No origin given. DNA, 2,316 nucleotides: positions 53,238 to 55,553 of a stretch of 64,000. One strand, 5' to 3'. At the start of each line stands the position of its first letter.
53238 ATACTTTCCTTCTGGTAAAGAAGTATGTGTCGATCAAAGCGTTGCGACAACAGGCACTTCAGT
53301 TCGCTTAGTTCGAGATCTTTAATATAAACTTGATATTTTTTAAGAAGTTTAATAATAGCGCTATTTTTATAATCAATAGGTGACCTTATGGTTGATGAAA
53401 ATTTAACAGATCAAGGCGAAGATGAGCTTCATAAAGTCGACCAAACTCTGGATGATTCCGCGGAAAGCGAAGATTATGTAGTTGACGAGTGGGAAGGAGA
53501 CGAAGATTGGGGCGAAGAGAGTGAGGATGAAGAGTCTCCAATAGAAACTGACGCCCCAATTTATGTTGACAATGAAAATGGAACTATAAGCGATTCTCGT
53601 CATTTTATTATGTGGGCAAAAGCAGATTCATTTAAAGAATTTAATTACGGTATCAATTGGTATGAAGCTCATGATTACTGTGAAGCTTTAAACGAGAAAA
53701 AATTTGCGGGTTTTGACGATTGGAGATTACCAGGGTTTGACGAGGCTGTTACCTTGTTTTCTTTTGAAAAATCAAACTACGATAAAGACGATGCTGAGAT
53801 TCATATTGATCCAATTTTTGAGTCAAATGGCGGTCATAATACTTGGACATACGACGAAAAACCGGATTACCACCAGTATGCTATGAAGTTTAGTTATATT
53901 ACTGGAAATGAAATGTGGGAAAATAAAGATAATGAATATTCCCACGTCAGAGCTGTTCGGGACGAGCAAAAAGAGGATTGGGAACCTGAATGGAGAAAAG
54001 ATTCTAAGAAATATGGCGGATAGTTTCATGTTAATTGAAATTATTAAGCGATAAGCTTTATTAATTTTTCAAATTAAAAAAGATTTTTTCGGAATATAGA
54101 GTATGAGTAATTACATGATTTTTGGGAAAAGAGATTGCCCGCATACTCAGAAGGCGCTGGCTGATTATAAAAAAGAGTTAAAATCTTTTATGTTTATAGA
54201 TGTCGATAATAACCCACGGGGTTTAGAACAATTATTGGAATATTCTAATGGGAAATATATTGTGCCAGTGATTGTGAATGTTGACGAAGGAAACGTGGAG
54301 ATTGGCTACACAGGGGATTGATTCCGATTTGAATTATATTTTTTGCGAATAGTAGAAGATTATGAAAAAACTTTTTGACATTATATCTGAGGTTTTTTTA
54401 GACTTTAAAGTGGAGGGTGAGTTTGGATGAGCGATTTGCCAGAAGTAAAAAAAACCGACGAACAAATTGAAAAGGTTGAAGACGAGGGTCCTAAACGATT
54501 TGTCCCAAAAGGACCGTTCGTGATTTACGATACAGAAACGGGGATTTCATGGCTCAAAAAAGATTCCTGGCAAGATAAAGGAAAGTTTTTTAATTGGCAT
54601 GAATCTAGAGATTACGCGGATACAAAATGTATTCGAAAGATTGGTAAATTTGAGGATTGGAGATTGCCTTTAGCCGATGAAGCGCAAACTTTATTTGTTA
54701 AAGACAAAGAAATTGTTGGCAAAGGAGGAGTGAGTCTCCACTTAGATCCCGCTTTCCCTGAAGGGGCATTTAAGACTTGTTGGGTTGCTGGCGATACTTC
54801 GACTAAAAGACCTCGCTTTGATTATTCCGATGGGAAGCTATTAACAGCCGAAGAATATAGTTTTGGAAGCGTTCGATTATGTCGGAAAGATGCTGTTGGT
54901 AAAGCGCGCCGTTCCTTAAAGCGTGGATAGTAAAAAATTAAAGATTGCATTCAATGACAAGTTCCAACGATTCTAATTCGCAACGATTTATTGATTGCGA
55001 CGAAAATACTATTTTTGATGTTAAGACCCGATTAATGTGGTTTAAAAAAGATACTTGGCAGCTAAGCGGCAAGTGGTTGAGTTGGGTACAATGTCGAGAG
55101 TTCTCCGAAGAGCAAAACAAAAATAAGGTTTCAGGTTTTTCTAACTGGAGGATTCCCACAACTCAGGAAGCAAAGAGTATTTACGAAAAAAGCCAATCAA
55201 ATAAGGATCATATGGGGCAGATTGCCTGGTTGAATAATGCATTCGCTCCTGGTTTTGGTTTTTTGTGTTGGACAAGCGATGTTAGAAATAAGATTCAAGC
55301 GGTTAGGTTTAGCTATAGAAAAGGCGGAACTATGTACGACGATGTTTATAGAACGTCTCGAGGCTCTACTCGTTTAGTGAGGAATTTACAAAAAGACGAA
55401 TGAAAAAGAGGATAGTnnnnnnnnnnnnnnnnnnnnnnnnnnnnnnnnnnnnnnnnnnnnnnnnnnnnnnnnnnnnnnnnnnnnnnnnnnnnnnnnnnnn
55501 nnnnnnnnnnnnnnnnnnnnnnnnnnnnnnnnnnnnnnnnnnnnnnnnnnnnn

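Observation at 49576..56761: Array of eight DUF1566/Lcl-C-like (C-type-lectin-like) domains in seven ORFs, six of them without any export signal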

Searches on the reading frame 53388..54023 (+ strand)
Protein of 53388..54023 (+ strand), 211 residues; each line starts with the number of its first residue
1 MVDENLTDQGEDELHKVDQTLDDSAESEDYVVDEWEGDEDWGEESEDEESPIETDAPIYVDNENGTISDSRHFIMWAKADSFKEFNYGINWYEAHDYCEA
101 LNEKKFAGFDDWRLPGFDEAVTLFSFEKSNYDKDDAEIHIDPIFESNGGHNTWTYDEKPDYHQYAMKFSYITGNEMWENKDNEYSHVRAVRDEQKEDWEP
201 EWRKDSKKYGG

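Call 3: search_protein_families(library=pfam, proteins=[window:53388-54023:+], max_evalue=0.1)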
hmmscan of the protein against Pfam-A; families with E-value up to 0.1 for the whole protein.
window:53388-54023:+ (211 aa): 1 family
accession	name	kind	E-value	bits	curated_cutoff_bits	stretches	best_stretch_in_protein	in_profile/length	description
PF07603.17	Lcl_C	-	5.5e-19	69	34.9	1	65-191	1-117/117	Lcl C-terminal domain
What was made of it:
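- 53388..54023 (+): O3: leaderless Lcl_C protein with a 57-residue acidic tail that carries the conserved motif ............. The domain has a net charge of about -15. PF07603 at 69 bits (call 3).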

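Call 41: search_protein_families(library=padloc, proteins=[window:53388-54023:+], max_evalue=0.01)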
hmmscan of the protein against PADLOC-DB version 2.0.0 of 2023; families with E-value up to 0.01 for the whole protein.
window:53388-54023:+ (211 aa): 0 families

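Call 42: search_protein_families(library=ncbifam, proteins=[window:53388-54023:+], max_evalue=0.01)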
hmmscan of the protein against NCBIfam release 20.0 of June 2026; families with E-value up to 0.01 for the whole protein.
window:53388-54023:+ (211 aa): 0 families

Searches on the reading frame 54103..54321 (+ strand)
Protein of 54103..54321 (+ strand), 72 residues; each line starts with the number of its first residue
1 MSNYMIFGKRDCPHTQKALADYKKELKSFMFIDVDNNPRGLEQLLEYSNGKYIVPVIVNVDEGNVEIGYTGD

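Call 4: search_protein_families(library=pfam, proteins=[window:54103-54321:+], max_evalue=0.1)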
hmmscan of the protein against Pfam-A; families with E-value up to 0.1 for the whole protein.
window:54103-54321:+ (72 aa): 1 family
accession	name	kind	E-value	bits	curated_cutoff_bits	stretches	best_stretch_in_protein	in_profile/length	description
PF00462.30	Glutaredoxin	-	2.8e-05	24.7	22.9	1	5-58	2-54/60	Glutaredoxin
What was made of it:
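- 54103..54321 (+): 72-aa monothiol (CPHT) glutaredoxin-like protein that sits inside the array. Pfam Glutaredoxin at 24.7 bits (call 4).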

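Call 42: search_protein_families(library=ncbifam, proteins=[window:54103-54321:+], max_evalue=0.01)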
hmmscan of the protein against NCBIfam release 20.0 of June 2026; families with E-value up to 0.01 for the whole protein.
window:54103-54321:+ (72 aa): 9 families
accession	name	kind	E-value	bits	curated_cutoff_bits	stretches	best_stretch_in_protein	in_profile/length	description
NF041114.2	gluta_UXX_star_1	equivalog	8.7e-21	73.9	72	1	5-71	2-66/70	UXX-star selenoprotein family 1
NF041212.1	Uxx_star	subfamily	2.5e-16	59.7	66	1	5-71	2-66/70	Uxx-star family glutaredoxin-like (seleno)protein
NF041211.1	gluta_UXX_star_2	equivalog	8.1e-12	45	100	1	5-71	2-66/71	UXX-star (seleno)protein family 2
NF045501.1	HUGP_GUXX-star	exception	3.9e-09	36.4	325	1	4-71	167-232/236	HUGP/GUXX-star fusion selenoprotein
NF047338.1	gluta_UXX_star_3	exception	2.9e-08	33.6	97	1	6-68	3-63/70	UXX-star (seleno)protein family 3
TIGR02181.1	GRX_bact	equivalog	7.5e-05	22.9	90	1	6-58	3-55/80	glutaredoxin 3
TIGR02196.1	GlrX_YruB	hypoth_equivalog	0.0001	22.7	88.55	1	7-70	5-65/74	glutaredoxin-like protein, YruB-family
NF007923.0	PRK10638.1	equivalog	0.0012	18.8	129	1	1-58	1-57/83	glutaredoxin 3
TIGR02200.1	GlrX_actino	hypoth_equivalog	0.0036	17.7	89.5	1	6-64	4-61/77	mycoredoxin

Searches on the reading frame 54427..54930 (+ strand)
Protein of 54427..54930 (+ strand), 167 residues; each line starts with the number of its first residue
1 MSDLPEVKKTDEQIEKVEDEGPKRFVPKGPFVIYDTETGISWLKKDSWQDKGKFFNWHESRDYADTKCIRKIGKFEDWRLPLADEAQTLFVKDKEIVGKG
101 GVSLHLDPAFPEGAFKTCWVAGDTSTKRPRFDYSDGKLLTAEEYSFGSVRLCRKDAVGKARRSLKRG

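Call 3: search_protein_families(library=pfam, proteins=[window:54427-54930:+], max_evalue=0.1)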
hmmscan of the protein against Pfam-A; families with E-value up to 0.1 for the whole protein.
window:54427-54930:+ (167 aa): 1 family
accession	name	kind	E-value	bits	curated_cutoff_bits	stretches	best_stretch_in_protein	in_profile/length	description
PF07603.17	Lcl_C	-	1e-08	35.9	34.9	1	32-151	2-115/117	Lcl C-terminal domain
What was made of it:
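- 54427..54930 (+): O4: leaderless Lcl_C protein, the most divergent copy. It lacks the DNGDGT block and has a Lys/Glu-rich N-terminal tail. PF07603 at 35.9 bits against a cut-off of 34.9 (call 3).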

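Call 41: search_protein_families(library=padloc, proteins=[window:54427-54930:+], max_evalue=0.01)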
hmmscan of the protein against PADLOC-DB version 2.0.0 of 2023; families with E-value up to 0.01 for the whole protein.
window:54427-54930:+ (167 aa): 0 families

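Call 42: search_protein_families(library=ncbifam, proteins=[window:54427-54930:+], max_evalue=0.01)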
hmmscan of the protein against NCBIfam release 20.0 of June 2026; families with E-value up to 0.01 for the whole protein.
window:54427-54930:+ (167 aa): 0 families

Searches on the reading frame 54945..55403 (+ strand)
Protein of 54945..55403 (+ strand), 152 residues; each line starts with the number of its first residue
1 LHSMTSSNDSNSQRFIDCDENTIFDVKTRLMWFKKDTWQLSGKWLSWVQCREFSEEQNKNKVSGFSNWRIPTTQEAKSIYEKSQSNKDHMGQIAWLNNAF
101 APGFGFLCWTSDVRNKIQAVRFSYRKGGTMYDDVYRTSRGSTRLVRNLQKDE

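Call 3: search_protein_families(library=pfam, proteins=[window:54945-55403:+], max_evalue=0.1)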
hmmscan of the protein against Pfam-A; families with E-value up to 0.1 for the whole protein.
window:54945-55403:+ (152 aa): 1 family
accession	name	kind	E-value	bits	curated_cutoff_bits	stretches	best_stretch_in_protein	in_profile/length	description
PF07603.17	Lcl_C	-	5e-15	56.3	34.9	1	21-146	1-117/117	Lcl C-terminal domain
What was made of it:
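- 54954..55403 (+): O5: leaderless basic Lcl_C protein, with a domain net charge of about +6. PF07603 at 56.3 bits (call 3).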
